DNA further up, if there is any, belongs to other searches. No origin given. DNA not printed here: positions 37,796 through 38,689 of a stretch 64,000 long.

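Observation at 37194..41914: Four-gene operon: FtsK/HerA/VirD4-like translocase ATPase followed by one intact and two P-loop-degenerate KaiC/RecA-like proteins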

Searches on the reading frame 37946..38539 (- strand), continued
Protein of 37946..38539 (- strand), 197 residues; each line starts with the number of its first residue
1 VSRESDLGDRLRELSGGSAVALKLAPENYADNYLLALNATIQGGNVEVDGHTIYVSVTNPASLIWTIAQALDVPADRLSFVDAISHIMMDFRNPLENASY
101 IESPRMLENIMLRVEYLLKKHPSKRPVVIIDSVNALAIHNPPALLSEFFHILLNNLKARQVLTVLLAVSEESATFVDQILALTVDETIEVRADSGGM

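Call 65: find_encoding_contigs(protein=P0192, flank=8000, max_places=2)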
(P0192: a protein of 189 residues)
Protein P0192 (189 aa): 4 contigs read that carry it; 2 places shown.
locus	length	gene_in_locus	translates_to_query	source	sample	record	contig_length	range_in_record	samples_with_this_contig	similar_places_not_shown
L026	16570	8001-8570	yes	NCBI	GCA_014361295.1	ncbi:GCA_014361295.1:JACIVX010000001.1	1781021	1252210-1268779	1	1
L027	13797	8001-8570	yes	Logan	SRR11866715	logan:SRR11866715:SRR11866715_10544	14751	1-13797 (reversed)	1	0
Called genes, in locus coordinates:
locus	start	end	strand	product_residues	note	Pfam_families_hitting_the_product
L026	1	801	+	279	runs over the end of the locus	PF04055:Radical_SAM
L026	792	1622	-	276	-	-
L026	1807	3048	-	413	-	PF01896:DNA_primase_S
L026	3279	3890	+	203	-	-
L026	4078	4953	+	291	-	PF01435:Peptidase_M48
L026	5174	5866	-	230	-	PF02811:PHP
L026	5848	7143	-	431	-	PF00215:OMPdecase, PF00977:His_biosynth, PF03737:RraA-like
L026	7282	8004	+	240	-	PF05625:PAXNEB (weak), PF13481:AAA_25 (faint), PF06745:ATPase, PF23442:DUF7125 (faint)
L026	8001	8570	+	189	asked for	PF06745:ATPase (weak)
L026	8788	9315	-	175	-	-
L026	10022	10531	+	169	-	PF07790:Pilin_N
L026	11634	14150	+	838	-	PF01966:HD (weak), PF18211:Csm1_B, PF22335:Cas10-Cmr2_palm2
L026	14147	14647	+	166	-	PF03750:Csm2_III-A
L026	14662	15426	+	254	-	PF03787:RAMPs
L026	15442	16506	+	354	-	PF17953:Csm4_C (weak)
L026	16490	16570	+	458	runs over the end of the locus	PF03787:RAMPs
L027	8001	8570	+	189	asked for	PF06745:ATPase (weak)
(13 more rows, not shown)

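Call 66: find_encoding_contigs(protein=P0190, flank=8000, max_places=2)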
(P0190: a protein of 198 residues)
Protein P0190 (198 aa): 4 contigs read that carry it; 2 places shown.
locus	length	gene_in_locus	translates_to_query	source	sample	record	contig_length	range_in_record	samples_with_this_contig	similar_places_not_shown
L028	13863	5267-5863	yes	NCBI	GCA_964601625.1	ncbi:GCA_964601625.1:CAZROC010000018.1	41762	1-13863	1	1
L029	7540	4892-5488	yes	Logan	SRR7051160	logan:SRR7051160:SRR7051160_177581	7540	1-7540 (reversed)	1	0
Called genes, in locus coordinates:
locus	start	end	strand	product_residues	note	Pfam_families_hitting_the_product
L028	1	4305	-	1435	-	?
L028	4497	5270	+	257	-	PF13481:AAA_25 (faint), PF06745:ATPase, PF23442:DUF7125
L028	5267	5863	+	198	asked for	PF06745:ATPase (weak)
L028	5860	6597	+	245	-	PF06745:ATPase, PF23442:DUF7125 (faint), PF24336:DUF7504 (faint)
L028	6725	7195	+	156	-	PF07790:Pilin_N (weak)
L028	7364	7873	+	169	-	PF07790:Pilin_N (weak)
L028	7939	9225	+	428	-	PF07969:Amidohydro_3 (weak), PF01979:Amidohydro_1, PF07969:Amidohydro_3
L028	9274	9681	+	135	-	PF21485:IF5A-like_N, PF01287:eIF-5a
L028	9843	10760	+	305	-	PF00491:Arginase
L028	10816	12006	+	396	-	PF01040:UbiA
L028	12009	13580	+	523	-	PF00221:Lyase_aromatic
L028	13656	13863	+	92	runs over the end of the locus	PF26688:RHH_12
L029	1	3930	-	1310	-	?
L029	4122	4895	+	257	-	PF13481:AAA_25 (faint), PF06745:ATPase, PF23442:DUF7125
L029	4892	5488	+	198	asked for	PF06745:ATPase (weak)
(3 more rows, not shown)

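Call 69: search_protein_families(library=pfam, proteins=[L028:1-4305:-, L026:8788-9315:-, L026:3279-3890:+], max_evalue=0.01)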
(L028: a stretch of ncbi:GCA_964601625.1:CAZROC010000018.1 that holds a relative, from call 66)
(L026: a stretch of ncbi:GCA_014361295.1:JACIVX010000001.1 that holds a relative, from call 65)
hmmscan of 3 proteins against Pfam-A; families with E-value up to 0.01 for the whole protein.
L028:1-4305:- (1435 aa): 53 families (the best 25 are shown)
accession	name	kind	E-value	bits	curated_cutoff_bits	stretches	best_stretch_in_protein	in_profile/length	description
PF07719.23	TPR_2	-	2.9e-126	401.8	27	12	622-654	1-33/34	Tetratricopeptide repeat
PF00515.34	TPR_1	-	4.6e-124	400.1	27.8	10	383-415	2-34/34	Tetratricopeptide repeat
PF13432.12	TPR_16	-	7.4e-99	324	32.7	12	902-966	1-65/65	Tetratricopeptide repeat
PF13428.12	TPR_14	-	1.4e-93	297.9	23.5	12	243-284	3-44/44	Tetratricopeptide repeat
PF13181.12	TPR_8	-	9.4e-89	284.6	25.7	7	622-654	1-33/34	Tetratricopeptide repeat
PF14559.12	TPR_19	-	1.4e-85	282.1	25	8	358-419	1-62/68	Tetratricopeptide repeat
PF13431.12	TPR_17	-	2.8e-77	249.1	24.4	5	371-402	2-33/34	Tetratricopeptide repeat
PF13414.12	TPR_11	-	7e-77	253.3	26.8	8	939-977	1-39/42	TPR repeat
PF13424.12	TPR_12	-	2.1e-68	227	30.1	9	590-652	6-75/77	Tetratricopeptide repeat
PF13371.12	TPR_9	-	1.9e-63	210.8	35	5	947-1006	10-69/73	Tetratricopeptide repeat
PF23914.1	TPR_CcmH_CycH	-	2.5e-58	196.8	42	6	860-959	46-148/158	Cytochrome c-type biogenesis protein H TPR domain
PF13176.12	TPR_7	-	2.4e-51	167.9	27.9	2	1121-1150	3-34/36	Tetratricopeptide repeat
PF13174.12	TPR_6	-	3.1e-49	162.7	26.3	0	165-192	6-33/33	Tetratricopeptide repeat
PF12895.13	ANAPC3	-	3.4e-45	152.7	27.2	3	880-958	5-82/82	Anaphase-promoting complex, cyclosome, subunit 3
PF25062.1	ARM_TT21_N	-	8.3e-28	98.1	40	3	326-448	79-200/222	Tetratricopeptide repeat protein 21 N-terminal ARM repeat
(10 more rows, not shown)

L026:8788-9315:- (175 aa): 0 families

L026:3279-3890:+ (203 aa): 5 families
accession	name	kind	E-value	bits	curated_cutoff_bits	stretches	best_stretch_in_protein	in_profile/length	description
PF13412.12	HTH_24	-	0.00025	21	21.9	1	149-190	7-48/48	Winged helix-turn-helix DNA-binding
PF01047.28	MarR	-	0.00074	19.8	24.6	1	156-190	14-48/59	MarR family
PF12802.13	MarR_2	-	0.0014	19.2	27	1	158-195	19-58/61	MarR family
PF24409.1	wHTH-PRTase_assc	-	0.0027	18.1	27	0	158-194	9-46/83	wHTH-PRTase associated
PF01978.25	TrmB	-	0.0074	16.6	25.6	0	158-200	21-62/68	Sugar-specific transcriptional regulator TrmB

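Call 71: list_cluster_members(proteins=[P0193, P0194, P0196, P0198, P0199, P0201, P0204, P0212, P0213, P0231])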
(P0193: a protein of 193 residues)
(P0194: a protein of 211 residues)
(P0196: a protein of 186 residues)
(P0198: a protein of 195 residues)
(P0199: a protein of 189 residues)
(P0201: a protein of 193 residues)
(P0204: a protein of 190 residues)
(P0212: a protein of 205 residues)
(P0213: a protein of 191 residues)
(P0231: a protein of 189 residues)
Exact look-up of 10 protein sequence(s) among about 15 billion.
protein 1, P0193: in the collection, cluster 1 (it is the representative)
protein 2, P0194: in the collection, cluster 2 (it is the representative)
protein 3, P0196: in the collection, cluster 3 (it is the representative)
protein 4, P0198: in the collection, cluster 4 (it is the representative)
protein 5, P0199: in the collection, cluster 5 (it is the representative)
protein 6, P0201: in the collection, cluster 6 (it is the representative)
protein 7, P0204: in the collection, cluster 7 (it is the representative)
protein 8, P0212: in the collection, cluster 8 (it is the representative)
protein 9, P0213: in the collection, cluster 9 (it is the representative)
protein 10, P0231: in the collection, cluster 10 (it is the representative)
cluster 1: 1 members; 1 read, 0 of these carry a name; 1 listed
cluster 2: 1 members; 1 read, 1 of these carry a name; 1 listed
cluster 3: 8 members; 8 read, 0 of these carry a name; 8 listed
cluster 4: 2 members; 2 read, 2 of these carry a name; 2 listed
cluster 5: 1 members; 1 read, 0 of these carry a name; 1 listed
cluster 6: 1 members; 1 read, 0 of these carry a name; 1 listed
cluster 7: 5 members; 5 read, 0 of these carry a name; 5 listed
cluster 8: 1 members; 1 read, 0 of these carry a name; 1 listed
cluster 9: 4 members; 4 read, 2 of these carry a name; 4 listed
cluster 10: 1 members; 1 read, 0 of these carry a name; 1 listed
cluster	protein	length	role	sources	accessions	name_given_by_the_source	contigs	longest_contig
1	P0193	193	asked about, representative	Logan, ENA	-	-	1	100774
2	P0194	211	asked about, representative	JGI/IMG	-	KaiC/GvpD/RAD55 family RecA-like ATPase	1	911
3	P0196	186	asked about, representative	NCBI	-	-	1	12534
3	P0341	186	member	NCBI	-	-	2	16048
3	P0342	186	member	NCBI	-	-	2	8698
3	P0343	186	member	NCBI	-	-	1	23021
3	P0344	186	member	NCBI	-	-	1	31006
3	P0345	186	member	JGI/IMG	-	-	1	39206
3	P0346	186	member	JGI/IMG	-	-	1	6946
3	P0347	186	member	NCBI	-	-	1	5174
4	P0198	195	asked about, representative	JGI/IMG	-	hypothetical protein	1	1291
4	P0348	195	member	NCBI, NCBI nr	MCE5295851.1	MAG: hypothetical protein LLG16_01955 [Euryarchaeota archaeon] | hypothetical protein [Euryarchaeota archaeon]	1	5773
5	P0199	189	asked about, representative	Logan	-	-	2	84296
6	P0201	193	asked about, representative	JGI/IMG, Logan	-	-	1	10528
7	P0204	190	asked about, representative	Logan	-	-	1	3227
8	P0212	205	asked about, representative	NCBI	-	-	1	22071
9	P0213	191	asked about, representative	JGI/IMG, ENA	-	-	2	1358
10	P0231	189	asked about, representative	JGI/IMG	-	-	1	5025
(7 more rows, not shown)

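Call 72: find_encoding_contigs(protein=P0193, flank=8000, max_places=1)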
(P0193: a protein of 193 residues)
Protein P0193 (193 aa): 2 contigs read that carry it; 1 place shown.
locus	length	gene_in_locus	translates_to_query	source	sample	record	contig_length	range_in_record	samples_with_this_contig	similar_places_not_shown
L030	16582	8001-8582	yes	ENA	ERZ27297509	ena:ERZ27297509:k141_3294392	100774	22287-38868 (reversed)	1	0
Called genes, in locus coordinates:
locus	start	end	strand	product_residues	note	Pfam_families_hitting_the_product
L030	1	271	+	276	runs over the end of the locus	-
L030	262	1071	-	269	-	-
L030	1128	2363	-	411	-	PF01896:DNA_primase_S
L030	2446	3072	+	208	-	-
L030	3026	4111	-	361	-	PF03706:LPG_synthase_TM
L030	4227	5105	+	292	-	PF01435:Peptidase_M48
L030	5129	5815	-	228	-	PF02811:PHP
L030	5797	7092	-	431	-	PF00215:OMPdecase, PF02581:TMP-TENI (faint), PF00977:His_biosynth (weak), PF03737:RraA-like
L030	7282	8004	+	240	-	PF13481:AAA_25 (weak), PF03796:DnaB_C (faint), PF06745:ATPase, PF23442:DUF7125 (faint)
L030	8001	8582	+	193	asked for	PF23365:DUF7090, PF06745:ATPase (weak)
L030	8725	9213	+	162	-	PF07790:Pilin_N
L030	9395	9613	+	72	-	-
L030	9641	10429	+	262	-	PF02230:Abhydrolase_2, PF10503:Esterase_PHB (weak)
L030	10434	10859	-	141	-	PF06271:RDD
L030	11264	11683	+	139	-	PF01609:DDE_Tnp_1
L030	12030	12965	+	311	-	PF01385:OrfB_IS605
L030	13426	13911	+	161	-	PF01451:LMWPc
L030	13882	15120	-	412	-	PF03600:CitMHS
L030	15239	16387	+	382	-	PF07282:Cas12f1-like_TNB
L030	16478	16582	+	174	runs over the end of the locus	PF04068:Fer4_RLI, PF04034:Ribo_biogen_C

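Call 73: find_encoding_contigs(protein=P0199, flank=8000, max_places=1)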
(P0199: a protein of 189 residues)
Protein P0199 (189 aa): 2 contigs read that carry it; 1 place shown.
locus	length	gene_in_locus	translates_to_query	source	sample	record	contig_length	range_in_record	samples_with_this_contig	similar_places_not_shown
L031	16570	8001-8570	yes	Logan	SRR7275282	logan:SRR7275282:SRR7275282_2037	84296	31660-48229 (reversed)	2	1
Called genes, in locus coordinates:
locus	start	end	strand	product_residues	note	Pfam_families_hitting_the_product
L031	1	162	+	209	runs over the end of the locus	PF01381:HTH_3, PF00571:CBS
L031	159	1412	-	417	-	PF02812:ELFV_dehydrog_N, PF00208:ELFV_dehydrog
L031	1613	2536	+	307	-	PF01435:Peptidase_M48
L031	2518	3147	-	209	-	PF04252:SFM1-like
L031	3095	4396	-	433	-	PF00215:OMPdecase, PF00977:His_biosynth (faint), PF02581:TMP-TENI (weak), PF03737:RraA-like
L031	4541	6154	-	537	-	-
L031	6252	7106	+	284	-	PF04951:Peptidase_M55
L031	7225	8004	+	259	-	PF06745:ATPase, PF23442:DUF7125 (weak)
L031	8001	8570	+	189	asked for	PF06745:ATPase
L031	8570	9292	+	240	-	PF06745:ATPase, PF23442:DUF7125 (weak)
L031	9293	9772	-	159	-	PF06271:RDD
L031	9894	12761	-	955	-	PF02687:FtsX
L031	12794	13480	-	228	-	PF00005:ABC_tran, PF13304:AAA_21 (faint)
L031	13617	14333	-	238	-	PF00290:Trp_syntA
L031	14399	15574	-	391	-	PF00291:PALP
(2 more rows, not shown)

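Call 74: find_encoding_contigs(protein=P0345, flank=8000, max_places=1)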
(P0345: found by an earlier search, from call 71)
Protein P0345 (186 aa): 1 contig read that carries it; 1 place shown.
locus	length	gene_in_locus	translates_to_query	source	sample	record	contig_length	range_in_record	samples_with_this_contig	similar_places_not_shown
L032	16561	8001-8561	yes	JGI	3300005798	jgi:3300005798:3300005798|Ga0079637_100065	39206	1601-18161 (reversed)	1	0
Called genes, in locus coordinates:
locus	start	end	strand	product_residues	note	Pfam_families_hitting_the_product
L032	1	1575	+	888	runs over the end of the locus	PF01326:PPDK_N, PF00391:PEP-utilizers, PF02896:PEP-utilizers_C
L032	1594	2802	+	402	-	PF03952:Enolase_N, PF00113:Enolase_C, PF13378:MR_MLE_C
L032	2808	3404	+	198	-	PF00318:Ribosomal_S2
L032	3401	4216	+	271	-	PF01875:Memo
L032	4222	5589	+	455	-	PF02127:Peptidase_M18, PF05343:Peptidase_M42 (faint)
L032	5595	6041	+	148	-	PF02629:CoA_binding, PF13380:CoA_binding_2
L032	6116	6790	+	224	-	PF09335:VTT_dom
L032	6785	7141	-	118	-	-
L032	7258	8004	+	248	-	PF05625:PAXNEB (faint), PF13481:AAA_25 (faint), PF23442:DUF7125, PF03796:DnaB_C (weak), PF06745:ATPase, PF07088:GvpD_P-loop (weak), PF20720:nSTAND3 (weak)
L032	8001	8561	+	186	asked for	-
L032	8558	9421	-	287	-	PF03956:Lys_export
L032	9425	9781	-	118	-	-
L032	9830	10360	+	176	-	-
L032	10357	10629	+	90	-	PF14947:HTH_45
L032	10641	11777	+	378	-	PF07690:MFS_1, PF12832:MFS_1_like (weak)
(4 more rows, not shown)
